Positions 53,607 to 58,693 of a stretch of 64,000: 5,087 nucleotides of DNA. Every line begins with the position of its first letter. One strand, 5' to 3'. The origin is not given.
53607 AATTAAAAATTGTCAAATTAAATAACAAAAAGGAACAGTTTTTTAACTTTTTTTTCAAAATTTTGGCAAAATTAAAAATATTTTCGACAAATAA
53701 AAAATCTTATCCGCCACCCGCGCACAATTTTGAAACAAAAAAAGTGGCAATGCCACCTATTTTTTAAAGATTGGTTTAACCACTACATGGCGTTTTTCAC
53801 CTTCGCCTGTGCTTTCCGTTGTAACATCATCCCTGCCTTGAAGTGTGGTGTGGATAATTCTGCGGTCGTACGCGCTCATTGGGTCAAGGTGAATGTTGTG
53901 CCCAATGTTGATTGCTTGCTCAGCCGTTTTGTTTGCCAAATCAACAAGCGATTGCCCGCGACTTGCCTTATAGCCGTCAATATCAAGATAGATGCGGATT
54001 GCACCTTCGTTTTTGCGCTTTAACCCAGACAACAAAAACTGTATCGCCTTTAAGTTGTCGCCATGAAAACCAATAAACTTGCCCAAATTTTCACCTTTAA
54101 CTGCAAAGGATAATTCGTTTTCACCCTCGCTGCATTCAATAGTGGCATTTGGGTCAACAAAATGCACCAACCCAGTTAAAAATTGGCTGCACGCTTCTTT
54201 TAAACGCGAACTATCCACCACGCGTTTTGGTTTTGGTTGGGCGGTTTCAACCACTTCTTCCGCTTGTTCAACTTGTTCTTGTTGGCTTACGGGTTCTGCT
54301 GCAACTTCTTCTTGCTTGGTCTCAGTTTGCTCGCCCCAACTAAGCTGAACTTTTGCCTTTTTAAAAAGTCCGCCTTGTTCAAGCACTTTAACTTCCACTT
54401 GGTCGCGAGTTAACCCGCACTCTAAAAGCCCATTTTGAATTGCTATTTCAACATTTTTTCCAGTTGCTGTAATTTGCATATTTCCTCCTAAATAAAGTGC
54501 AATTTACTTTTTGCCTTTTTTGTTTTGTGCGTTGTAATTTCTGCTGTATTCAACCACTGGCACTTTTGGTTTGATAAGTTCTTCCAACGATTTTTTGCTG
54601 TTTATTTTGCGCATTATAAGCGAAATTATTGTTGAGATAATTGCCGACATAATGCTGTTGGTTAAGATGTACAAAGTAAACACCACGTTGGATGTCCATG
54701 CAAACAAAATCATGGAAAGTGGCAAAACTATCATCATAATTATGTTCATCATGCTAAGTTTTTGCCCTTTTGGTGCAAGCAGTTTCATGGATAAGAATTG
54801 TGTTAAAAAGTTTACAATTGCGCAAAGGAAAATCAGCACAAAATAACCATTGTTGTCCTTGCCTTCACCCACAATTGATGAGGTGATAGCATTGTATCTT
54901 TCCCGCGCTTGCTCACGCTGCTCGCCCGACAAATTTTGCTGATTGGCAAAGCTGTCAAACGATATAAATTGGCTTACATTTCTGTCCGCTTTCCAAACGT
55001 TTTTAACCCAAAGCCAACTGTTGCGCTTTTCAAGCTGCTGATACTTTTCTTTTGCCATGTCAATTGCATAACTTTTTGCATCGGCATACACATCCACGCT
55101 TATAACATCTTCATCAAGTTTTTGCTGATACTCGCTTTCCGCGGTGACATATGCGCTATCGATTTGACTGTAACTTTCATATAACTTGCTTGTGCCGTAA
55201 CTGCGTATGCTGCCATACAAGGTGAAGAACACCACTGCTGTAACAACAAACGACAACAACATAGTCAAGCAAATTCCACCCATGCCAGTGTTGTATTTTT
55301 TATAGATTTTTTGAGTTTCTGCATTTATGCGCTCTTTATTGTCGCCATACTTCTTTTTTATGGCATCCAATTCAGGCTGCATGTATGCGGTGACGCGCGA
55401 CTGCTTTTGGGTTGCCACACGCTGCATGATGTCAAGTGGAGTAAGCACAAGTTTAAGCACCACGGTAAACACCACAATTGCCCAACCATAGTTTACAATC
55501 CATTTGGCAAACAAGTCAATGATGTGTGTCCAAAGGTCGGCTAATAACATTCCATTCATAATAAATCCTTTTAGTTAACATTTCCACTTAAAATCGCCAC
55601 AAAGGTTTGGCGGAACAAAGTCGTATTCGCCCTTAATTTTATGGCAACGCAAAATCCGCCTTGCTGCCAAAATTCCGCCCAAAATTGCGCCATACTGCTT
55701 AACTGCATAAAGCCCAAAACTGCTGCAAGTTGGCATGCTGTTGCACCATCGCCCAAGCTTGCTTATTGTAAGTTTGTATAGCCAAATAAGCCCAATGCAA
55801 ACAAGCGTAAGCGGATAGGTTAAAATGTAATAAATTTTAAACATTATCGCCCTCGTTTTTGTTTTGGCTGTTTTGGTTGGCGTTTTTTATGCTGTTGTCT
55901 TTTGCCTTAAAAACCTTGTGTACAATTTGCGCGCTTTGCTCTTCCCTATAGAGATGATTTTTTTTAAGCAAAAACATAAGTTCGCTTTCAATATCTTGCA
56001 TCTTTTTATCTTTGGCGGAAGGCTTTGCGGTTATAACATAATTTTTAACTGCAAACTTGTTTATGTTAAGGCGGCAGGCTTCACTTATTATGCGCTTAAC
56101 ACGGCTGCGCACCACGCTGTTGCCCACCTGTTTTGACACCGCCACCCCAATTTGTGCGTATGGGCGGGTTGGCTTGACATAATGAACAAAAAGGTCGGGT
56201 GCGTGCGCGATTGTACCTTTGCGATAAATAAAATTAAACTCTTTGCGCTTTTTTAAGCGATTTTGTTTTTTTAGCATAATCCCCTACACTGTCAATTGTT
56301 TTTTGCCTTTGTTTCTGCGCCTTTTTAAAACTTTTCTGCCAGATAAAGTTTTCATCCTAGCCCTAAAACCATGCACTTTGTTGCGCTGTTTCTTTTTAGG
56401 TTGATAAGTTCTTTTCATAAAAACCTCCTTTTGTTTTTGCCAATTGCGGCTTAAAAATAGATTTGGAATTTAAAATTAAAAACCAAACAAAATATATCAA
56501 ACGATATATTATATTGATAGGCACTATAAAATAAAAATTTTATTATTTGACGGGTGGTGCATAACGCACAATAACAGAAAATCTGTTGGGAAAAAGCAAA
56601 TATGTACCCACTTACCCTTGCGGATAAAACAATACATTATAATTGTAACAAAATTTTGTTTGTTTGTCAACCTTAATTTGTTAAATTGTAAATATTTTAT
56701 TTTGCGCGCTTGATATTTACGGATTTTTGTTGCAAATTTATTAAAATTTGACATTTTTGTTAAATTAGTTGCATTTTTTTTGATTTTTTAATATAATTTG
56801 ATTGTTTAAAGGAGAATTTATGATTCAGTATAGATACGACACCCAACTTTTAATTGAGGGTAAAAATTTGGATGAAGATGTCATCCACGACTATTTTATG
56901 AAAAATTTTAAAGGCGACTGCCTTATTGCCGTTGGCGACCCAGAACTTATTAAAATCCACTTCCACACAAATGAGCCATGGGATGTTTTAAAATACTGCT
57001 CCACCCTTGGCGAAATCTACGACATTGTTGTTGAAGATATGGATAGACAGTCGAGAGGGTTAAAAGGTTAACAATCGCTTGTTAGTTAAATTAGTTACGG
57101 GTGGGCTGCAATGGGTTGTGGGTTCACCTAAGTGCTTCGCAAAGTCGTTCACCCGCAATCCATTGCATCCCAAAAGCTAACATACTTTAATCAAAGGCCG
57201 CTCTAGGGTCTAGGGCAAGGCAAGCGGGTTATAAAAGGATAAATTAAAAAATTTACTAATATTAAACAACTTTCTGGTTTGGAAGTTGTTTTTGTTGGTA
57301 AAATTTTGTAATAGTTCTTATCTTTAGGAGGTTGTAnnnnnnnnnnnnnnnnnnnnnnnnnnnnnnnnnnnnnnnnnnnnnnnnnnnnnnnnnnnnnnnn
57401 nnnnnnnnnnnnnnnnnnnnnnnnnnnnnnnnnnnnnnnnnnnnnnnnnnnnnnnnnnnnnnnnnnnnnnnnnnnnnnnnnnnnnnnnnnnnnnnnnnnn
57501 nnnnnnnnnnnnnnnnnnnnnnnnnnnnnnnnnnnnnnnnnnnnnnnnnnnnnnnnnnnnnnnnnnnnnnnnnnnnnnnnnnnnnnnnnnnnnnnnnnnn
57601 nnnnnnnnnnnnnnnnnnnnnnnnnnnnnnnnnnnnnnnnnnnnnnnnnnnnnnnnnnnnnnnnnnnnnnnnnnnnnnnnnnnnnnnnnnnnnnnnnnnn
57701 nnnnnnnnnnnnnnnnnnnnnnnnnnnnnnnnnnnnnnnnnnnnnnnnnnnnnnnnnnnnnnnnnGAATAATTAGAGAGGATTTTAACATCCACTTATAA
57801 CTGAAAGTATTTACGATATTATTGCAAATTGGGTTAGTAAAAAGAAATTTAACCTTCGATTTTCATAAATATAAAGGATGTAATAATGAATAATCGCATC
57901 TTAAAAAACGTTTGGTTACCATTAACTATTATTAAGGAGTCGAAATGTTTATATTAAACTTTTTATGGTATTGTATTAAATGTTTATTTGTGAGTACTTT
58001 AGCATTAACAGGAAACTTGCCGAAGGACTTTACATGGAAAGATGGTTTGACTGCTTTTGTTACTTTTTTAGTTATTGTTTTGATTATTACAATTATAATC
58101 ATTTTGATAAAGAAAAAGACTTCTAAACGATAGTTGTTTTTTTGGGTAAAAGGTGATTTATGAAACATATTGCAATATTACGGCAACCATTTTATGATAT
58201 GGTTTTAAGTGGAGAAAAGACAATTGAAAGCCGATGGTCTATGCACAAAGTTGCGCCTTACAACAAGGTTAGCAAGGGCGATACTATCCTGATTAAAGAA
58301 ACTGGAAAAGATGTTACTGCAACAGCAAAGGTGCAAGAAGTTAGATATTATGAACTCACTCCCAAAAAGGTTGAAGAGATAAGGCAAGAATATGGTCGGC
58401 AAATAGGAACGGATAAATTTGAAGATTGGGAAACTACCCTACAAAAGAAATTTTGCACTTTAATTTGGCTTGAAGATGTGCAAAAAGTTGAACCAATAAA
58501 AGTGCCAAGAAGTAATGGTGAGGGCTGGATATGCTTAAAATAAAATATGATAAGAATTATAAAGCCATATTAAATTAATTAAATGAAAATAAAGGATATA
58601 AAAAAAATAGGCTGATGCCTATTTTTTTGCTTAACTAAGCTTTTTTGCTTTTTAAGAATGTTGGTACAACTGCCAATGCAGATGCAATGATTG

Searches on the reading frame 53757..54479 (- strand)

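Call 63: search_protein_families(library=pfam, proteins=[window:53757-54479:-], max_evalue=0.00001)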
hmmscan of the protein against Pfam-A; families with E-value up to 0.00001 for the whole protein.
window:53757-54479:- (240 aa): 3 families
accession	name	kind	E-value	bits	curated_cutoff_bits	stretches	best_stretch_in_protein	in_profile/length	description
PF01424.28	R3H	-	5.9e-17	61.9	26.8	1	177-236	2-60/60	R3H domain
PF13083.13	KH_KhpA-B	-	5.4e-10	39.5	32.1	1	98-165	5-71/73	KhpA/KhpB, KH domain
PF14804.11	Jag_N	-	8.9e-09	36.1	25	1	6-45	2-47/50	Jag N-terminus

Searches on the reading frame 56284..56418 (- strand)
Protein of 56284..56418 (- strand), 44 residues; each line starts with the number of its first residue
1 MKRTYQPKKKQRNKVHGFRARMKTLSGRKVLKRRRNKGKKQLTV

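Call 70: find_encoding_contigs(protein=window:56284-56418:-, flank=3000, max_places=10)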
Protein window:56284-56418:- (44 aa): 1 contig read that carries it; 1 place shown.
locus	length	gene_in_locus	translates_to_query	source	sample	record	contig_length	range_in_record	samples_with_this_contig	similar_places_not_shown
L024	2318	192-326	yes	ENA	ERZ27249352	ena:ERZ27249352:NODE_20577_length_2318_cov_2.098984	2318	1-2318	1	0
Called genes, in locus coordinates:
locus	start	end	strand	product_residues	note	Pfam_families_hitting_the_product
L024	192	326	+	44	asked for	PF00468:Ribosomal_L34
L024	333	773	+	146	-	PF00825:Ribonuclease_P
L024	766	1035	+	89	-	PF01809:YidD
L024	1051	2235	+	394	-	PF02096:60KD_IMP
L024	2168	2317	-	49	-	?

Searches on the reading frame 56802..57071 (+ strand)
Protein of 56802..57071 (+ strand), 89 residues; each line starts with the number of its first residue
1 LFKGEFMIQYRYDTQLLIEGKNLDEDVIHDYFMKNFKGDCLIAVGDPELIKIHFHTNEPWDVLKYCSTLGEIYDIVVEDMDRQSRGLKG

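Call 51: search_protein_families(library=pfam, proteins=[window:56802-57071:+], max_evalue=0.001)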
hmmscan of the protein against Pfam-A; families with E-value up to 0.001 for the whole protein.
window:56802-57071:+ (89 aa): 1 family
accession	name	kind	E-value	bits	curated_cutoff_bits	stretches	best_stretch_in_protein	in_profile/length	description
PF21645.3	FakA-like_M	-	6.9e-18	64.7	24.9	1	9-85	1-78/80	Fatty acid kinase subunit A-like, middle domain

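Call 55: find_homologous_proteins(query=window:56802-57071:+, max_evalue=1e-15)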
Query window:56802-57071:+ (89 aa): 7940 proteins with E <= 1e-15 among 8000 candidates; the best 120 are listed.
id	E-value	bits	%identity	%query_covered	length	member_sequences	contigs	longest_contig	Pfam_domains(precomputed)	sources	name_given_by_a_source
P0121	3.7e-61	221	-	-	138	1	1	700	PF21645.4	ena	-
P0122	2.8e-45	170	90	92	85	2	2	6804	PF21645.4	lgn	-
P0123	4.1e-45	170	89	92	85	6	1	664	PF21645.4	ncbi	-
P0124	4.1e-44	166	90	93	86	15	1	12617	PF21645.4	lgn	-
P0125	5.5e-44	166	87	92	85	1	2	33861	PF21645.4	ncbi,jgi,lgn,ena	-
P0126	6.8e-44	166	88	93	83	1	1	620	PF21645.4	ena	-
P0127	6.8e-44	166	86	93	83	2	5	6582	PF21645.4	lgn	-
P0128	7.1e-44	166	89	93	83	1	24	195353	PF21645.4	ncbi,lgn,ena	-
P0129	8.8e-44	165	89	93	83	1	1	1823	PF21645.4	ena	-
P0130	9.0e-44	165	89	93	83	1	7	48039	PF21645.4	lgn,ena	-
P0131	9.7e-44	165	88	93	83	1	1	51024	PF21645.4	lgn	-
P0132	9.8e-44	165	89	93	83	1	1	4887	PF21645.4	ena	-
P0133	1.6e-43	165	89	93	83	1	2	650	PF21645.4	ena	-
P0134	2.5e-43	164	88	93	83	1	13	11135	PF21645.4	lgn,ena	-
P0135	2.6e-43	164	89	93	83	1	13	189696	PF21645.4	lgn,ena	-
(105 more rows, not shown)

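Call 56: find_encoding_contigs(protein=P0121, flank=5000, max_places=3)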
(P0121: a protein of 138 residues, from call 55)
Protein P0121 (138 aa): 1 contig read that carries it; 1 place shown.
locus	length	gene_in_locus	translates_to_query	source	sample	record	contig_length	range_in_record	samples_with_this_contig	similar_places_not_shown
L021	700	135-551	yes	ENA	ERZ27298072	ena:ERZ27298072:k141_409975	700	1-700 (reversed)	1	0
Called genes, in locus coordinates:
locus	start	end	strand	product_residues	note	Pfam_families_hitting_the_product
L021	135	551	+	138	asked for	PF21645:FakA-like_M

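Call 57: find_encoding_contigs(protein=P0122, flank=5000, max_places=3)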
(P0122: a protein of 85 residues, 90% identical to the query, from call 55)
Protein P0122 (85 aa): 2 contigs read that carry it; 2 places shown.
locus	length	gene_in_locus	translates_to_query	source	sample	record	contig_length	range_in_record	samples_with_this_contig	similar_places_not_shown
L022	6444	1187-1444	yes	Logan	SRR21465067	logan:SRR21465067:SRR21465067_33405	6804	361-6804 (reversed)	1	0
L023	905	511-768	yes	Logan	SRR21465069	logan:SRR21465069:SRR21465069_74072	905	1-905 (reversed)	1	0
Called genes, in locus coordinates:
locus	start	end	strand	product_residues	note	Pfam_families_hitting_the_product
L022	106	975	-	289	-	PF01171:ATP_bind_3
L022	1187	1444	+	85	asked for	PF21645:FakA-like_M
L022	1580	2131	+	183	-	PF13328:HD_4, PF01966:HD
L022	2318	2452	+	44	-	PF00468:Ribosomal_L34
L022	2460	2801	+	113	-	PF00825:Ribonuclease_P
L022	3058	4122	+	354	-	PF02096:60KD_IMP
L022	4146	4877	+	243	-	PF14804:Jag_N, PF13083:KH_KhpA-B, PF01424:R3H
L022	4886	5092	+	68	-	-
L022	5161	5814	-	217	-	-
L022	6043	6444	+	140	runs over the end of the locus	-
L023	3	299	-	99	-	?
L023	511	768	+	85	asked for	PF21645:FakA-like_M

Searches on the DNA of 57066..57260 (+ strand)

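Call 43: search_dna_similar(query=window:57066-57260:+, collection=plasmids, mode=distant, max_evalue=0.01)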
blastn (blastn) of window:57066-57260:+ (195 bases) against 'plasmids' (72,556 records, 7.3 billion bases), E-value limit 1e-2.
No match.

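Call 44: search_dna_similar(query=window:57066-57260:+, collection=phages, mode=distant, max_evalue=0.01)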
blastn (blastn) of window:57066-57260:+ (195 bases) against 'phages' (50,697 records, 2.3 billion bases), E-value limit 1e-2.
No match.

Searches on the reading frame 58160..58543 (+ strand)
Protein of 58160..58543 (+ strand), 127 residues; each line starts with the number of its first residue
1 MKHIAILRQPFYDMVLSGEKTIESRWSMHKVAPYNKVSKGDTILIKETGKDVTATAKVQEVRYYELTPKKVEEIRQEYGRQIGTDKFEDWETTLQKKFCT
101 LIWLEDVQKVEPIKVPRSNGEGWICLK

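Call 51: search_protein_families(library=pfam, proteins=[window:58160-58543:+], max_evalue=0.001)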
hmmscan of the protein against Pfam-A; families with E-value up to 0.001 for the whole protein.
window:58160-58543:+ (127 aa): 1 family
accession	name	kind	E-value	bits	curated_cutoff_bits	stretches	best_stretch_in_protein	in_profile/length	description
PF04266.20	ASCH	-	1.3e-07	32.7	21.2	1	7-98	3-84/103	ASCH domain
